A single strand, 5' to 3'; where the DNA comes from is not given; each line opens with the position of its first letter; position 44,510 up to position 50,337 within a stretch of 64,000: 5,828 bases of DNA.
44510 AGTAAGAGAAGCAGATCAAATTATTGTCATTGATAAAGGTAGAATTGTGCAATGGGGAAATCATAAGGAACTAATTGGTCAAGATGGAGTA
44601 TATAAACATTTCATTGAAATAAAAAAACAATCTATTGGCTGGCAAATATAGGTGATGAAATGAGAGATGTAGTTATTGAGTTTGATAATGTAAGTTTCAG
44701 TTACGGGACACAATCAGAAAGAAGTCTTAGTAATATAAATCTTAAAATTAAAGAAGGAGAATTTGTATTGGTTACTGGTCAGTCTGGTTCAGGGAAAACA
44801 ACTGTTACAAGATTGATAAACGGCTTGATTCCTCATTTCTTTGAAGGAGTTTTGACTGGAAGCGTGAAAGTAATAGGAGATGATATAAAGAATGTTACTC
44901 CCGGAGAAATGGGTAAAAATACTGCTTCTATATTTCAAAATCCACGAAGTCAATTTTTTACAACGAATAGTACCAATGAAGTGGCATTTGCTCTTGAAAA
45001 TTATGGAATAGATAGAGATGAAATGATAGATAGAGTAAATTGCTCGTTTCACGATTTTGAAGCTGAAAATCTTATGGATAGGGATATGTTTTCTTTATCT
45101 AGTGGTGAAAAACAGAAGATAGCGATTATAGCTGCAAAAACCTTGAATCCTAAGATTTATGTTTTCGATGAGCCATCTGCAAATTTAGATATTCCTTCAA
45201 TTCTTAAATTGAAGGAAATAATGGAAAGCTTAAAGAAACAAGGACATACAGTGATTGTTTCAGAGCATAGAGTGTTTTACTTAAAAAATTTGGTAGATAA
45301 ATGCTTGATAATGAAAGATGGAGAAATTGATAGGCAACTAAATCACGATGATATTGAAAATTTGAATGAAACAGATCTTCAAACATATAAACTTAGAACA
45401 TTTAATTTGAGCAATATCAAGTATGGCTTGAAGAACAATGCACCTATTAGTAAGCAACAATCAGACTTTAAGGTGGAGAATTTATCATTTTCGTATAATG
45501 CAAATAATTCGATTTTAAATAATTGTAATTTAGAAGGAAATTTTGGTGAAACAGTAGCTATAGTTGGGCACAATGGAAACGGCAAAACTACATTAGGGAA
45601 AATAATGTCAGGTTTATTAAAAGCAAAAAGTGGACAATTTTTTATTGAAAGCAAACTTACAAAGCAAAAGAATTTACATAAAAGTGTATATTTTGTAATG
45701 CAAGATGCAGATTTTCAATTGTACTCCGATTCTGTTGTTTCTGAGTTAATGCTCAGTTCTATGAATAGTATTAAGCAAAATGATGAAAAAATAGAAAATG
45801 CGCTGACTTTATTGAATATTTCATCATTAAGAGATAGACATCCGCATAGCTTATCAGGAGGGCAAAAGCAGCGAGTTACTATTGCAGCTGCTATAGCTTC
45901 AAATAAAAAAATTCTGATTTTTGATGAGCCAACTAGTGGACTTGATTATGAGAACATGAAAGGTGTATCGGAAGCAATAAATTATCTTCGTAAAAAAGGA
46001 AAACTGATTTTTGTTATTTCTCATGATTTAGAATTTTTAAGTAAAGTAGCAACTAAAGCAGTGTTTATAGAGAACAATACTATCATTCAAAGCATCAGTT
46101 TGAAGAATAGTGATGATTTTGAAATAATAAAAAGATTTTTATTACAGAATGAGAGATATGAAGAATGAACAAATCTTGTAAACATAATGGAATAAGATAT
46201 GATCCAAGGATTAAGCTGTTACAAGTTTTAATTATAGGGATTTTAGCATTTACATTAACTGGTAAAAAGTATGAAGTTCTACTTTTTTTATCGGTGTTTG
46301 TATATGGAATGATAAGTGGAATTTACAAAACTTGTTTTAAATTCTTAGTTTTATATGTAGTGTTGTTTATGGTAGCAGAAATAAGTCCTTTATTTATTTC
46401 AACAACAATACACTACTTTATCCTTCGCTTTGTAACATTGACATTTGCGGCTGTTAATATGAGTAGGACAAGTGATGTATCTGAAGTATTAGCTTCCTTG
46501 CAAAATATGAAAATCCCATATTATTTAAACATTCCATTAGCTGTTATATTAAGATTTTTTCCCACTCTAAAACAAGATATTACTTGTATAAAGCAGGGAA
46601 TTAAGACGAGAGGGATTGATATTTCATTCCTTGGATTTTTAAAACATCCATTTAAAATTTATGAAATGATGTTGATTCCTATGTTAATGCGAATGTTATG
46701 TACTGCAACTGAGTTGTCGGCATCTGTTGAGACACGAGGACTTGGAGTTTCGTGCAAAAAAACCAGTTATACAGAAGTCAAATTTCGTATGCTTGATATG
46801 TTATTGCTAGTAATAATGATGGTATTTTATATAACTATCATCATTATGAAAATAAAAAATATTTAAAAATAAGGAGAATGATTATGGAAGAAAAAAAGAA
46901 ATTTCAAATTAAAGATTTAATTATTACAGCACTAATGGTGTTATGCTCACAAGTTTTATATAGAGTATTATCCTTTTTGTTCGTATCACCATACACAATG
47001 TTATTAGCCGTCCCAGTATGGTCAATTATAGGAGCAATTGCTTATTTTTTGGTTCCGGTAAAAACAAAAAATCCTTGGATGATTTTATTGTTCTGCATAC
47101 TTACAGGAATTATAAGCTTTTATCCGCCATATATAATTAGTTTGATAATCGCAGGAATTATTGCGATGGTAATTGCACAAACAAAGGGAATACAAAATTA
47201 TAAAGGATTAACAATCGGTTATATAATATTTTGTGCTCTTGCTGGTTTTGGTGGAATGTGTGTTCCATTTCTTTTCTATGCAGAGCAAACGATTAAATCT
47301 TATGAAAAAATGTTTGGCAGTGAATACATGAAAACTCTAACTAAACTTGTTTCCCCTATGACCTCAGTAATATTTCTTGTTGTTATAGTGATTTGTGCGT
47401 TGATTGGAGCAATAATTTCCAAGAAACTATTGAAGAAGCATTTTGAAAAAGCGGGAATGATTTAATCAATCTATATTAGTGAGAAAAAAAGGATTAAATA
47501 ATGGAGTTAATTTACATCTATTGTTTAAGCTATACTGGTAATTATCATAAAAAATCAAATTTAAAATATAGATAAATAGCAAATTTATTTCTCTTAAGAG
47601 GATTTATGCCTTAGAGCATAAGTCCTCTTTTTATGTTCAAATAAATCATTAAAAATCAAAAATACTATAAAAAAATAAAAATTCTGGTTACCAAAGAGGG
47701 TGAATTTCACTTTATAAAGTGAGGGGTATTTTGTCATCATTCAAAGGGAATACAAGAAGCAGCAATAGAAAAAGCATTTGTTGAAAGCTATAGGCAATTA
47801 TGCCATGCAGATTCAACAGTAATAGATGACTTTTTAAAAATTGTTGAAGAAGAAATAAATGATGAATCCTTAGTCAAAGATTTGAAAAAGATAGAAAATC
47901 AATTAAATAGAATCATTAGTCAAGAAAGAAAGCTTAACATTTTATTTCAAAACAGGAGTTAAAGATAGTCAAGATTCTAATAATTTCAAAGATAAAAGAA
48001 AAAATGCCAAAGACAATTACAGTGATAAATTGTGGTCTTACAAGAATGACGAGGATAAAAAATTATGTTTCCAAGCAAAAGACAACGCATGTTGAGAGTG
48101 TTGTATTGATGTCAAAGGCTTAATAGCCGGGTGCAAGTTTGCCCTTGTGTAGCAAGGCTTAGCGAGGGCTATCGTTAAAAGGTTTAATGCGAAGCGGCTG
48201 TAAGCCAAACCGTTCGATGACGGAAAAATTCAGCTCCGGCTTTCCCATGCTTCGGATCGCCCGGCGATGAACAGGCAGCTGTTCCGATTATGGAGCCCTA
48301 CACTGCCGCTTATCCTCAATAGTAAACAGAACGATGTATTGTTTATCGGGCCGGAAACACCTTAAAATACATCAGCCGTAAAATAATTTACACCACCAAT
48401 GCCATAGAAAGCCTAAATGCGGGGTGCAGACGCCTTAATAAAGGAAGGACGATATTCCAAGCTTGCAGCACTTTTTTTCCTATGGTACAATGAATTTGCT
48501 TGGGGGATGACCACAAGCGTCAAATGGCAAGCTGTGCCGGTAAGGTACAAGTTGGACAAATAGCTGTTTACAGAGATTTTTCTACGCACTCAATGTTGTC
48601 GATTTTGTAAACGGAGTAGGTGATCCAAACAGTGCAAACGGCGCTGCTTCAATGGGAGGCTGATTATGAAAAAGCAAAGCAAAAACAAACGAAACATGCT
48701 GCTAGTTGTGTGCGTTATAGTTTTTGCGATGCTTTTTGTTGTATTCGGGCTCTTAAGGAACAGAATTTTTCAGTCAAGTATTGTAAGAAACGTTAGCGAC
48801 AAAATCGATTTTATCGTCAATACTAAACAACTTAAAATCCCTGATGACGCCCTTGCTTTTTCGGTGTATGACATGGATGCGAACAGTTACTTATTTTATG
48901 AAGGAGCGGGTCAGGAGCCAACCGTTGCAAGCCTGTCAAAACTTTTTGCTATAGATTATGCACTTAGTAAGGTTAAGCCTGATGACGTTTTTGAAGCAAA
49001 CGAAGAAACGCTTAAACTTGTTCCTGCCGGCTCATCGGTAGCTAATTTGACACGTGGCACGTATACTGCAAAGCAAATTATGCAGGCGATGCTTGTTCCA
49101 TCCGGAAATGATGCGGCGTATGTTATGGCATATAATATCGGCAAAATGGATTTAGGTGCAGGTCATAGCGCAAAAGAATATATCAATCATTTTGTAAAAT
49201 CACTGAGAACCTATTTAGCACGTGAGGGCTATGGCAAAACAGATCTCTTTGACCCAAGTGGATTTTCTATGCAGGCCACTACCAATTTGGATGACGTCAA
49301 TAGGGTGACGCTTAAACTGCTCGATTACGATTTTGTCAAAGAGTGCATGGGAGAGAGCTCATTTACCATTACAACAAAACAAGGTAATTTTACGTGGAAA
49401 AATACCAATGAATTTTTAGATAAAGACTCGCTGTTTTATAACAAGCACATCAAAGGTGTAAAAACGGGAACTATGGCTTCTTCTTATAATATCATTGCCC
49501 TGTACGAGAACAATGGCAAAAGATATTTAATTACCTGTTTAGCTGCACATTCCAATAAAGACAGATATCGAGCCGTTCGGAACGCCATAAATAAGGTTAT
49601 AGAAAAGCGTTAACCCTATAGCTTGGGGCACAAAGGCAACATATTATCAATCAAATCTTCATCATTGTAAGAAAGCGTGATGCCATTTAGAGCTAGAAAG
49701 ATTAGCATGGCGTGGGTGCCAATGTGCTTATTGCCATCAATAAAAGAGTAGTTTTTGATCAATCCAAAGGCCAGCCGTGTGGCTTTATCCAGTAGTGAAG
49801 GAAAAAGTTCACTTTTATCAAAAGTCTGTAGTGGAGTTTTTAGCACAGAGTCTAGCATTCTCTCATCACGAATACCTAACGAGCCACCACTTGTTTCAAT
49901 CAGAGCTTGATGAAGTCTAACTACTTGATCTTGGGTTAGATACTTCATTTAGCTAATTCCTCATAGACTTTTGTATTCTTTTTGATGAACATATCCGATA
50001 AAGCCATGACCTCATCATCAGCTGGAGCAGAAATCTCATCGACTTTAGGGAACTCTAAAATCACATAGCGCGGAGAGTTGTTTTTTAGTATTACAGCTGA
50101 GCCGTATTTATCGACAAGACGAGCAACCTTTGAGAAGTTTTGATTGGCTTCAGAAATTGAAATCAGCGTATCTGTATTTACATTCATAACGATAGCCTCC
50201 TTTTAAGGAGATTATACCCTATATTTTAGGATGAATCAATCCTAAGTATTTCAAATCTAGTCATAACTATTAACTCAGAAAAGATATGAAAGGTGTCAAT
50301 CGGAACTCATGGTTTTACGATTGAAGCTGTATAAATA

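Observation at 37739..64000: Two hsdM copies broken at the identical codon, a reiterated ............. core, and 101-bp direct repeats: a recombination hotspot bounding a ~26-kb island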

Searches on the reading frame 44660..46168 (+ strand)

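Call 9: search_protein_families(library=pfam, proteins=[window:44660-46168:+], max_evalue=0.01)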
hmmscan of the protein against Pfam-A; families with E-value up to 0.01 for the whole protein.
window:44660-46168:+ (502 aa): 22 families
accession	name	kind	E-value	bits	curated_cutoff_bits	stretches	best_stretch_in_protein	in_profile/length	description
PF00005.33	ABC_tran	-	2.4e-53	180.8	25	2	286-426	1-137/137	ABC transporter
PF13304.12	AAA_21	-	2.1e-15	58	27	2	374-460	220-303/304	AAA domain, putative AbiEii toxin, Type IV TA system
PF02463.25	SMC_N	-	2.3e-13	50.5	40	2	294-465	21-207/220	RecF/RecN/SMC N terminal domain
PF13401.12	AAA_22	-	2.5e-06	28.3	27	0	33-54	5-26/130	AAA domain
PF20720.3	nSTAND3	-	1.7e-05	25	27.2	0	26-52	10-36/155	Novel STAND NTPase 3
PF13555.12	AAA_29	-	2.1e-05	24.6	27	0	28-49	17-38/61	P-loop containing region of AAA domain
PF13191.12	AAA_16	-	2.4e-05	25.3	32.6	1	32-53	23-44/167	AAA ATPase domain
PF02367.23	TsaE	-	0.00033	21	26.6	0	26-53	14-41/128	Threonylcarbamoyl adenosine biosynthesis protein TsaE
PF06745.19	ATPase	-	0.00053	19.9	26.6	0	30-49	16-35/231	KaiC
PF00931.28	NB-ARC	-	0.00055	19.7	23.5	0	292-345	15-56/248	NB-ARC domain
PF06414.18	Zeta_toxin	-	0.00065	19.6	22.3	0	34-82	17-60/199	Zeta toxin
PF13238.12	AAA_18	-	0.00066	20.6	29.4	0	36-55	1-20/128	AAA domain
PF01078.27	Mg_chelatase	-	0.00081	19.3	20.3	0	35-60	24-49/207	Magnesium chelatase, subunit ChlI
PF00158.32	Sigma54_activat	-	0.00097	19.3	20.2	0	21-54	10-43/168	Sigma-54 interaction domain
PF25199.1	nSTAND_NTPase5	-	0.00098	19.4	34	0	31-49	39-57/145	Novel STAND NTPase 5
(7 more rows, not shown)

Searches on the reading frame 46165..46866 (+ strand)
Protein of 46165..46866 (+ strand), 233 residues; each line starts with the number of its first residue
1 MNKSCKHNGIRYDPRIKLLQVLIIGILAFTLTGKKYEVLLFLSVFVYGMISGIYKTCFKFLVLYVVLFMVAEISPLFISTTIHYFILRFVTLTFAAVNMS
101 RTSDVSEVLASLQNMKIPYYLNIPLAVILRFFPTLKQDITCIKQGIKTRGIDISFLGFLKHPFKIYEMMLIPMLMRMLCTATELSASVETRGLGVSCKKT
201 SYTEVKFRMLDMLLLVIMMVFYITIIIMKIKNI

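Call 9: search_protein_families(library=pfam, proteins=[window:46165-46866:+], max_evalue=0.01)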
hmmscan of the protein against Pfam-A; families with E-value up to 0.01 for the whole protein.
window:46165-46866:+ (233 aa): 1 family
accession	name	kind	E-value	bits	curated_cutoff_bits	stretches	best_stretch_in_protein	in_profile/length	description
PF02361.21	CbiQ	-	1.2e-09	38.6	25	1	62-192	78-207/216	Cobalt transport protein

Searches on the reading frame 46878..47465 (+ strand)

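Call 9: search_protein_families(library=pfam, proteins=[window:46878-47465:+], max_evalue=0.01)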
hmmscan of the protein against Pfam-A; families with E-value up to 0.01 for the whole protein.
window:46878-47465:+ (195 aa): 1 family
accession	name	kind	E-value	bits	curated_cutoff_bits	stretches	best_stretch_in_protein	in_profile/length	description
PF09605.15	Trep_Strep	-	7.9e-37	127.5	28.7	1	11-191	1-185/185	Hypothetical bacterial integral membrane protein (Trep_Strep)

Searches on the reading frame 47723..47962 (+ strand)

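Call 11: search_protein_families(library=pfam, proteins=[window:47723-47962:+], max_evalue=0.01)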
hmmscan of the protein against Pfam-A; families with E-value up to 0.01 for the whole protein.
window:47723-47962:+ (79 aa): 1 family
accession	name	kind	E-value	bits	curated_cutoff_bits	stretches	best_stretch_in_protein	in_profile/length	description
PF24635.1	DUF7632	-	0.0026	18.2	27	1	26-77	5-58/95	Domain of unknown function (DUF7632)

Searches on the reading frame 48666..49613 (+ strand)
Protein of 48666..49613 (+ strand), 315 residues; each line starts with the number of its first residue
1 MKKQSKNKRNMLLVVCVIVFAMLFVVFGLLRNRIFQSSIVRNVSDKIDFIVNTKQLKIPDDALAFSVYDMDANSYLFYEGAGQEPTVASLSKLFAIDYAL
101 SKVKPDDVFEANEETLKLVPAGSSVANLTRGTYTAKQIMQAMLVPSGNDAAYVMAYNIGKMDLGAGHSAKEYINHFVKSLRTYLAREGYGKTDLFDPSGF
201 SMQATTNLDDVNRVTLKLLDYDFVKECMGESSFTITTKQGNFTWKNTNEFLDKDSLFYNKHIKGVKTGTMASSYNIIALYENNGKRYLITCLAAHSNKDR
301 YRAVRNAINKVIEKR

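Call 9: search_protein_families(library=pfam, proteins=[window:48666-49613:+], max_evalue=0.01)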
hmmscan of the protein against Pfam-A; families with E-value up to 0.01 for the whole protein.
window:48666-49613:+ (315 aa): 1 family
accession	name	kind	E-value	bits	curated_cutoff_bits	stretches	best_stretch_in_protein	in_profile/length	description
PF00768.25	Peptidase_S11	-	1.9e-12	47.6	27.6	1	65-288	15-231/239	D-alanyl-D-alanine carboxypeptidase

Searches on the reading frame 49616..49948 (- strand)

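Call 10: search_protein_families(library=pfam, proteins=[window:49616-49948:-], max_evalue=0.01)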
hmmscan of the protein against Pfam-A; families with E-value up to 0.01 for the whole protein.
window:49616-49948:- (110 aa): 1 family
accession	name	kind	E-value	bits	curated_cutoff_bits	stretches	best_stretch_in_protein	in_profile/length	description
PF02661.23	Fic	-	3.2e-14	54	24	1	3-85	1-93/93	Fic/DOC family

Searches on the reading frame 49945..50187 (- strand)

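Call 10: search_protein_families(library=pfam, proteins=[window:49945-50187:-], max_evalue=0.01)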
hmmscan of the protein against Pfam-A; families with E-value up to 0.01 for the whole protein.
window:49945-50187:- (80 aa): 1 family
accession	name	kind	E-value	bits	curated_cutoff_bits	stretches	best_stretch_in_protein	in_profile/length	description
PF02604.26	PhdYeFM_antitox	-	8.1e-06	26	29.8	1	9-54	4-50/74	Antitoxin Phd_YefM, type II toxin-antitoxin system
